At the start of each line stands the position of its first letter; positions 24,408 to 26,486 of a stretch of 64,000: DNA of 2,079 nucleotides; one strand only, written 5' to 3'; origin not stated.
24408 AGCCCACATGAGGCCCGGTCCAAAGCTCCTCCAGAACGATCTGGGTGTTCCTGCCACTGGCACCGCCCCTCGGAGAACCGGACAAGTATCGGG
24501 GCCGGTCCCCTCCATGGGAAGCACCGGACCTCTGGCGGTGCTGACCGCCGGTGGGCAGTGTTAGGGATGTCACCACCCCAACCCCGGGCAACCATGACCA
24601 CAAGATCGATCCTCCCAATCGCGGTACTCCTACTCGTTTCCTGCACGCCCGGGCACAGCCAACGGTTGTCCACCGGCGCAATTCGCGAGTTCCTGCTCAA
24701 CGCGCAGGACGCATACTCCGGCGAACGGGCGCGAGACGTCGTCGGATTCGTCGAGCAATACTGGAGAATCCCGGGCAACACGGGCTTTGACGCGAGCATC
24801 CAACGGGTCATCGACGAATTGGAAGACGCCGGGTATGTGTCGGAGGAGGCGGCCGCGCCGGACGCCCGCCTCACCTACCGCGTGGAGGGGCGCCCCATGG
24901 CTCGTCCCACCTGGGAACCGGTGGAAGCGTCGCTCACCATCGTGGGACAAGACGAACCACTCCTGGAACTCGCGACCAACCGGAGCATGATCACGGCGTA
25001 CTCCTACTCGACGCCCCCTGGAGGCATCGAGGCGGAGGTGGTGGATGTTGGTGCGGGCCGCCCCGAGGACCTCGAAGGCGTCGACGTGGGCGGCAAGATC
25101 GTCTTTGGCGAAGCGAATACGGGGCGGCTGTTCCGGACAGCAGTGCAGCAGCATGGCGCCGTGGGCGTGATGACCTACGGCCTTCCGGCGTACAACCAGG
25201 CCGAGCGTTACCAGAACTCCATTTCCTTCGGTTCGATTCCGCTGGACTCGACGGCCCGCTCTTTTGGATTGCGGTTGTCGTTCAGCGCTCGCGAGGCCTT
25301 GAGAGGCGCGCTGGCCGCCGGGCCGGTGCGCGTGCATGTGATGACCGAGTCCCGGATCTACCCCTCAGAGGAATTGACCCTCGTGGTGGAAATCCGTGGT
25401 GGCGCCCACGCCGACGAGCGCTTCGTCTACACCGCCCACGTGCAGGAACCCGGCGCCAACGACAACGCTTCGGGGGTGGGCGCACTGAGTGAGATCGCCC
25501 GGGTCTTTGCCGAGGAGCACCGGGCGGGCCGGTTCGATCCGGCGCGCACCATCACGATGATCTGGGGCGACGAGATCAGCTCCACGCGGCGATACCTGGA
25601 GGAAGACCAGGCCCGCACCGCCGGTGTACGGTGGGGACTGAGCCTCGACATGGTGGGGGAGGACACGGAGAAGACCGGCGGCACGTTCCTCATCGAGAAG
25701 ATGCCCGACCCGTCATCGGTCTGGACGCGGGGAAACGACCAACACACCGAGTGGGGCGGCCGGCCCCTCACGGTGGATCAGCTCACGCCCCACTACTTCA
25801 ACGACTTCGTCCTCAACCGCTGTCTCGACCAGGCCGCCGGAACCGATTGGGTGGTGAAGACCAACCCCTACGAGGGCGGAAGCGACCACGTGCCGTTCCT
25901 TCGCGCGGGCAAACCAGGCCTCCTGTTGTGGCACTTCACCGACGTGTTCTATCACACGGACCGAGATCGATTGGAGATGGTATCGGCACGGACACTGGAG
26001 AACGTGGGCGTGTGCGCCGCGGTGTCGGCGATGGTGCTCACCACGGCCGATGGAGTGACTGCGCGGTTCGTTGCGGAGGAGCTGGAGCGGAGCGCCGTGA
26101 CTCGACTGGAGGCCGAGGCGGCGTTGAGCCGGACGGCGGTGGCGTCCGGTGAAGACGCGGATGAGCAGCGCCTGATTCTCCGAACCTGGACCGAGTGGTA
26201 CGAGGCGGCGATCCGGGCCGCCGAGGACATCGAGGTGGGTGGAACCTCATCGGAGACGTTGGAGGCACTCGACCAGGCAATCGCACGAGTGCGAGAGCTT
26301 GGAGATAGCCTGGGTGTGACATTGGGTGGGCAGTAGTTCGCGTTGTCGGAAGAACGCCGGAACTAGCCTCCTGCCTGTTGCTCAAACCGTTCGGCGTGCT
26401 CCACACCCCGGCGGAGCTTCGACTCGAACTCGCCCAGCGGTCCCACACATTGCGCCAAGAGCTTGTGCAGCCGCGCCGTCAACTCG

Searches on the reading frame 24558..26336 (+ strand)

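Call 25: search_protein_families(library=pfam, proteins=[window:24558-26336:+], max_evalue=0.0001)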
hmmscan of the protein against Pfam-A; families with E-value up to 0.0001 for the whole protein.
window:24558-26336:+ (592 aa): 1 family
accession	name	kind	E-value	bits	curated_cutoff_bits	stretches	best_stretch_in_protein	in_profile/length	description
PF04389.22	Peptidase_M28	-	4.3e-15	56.4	21.3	1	276-370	3-99/193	Peptidase family M28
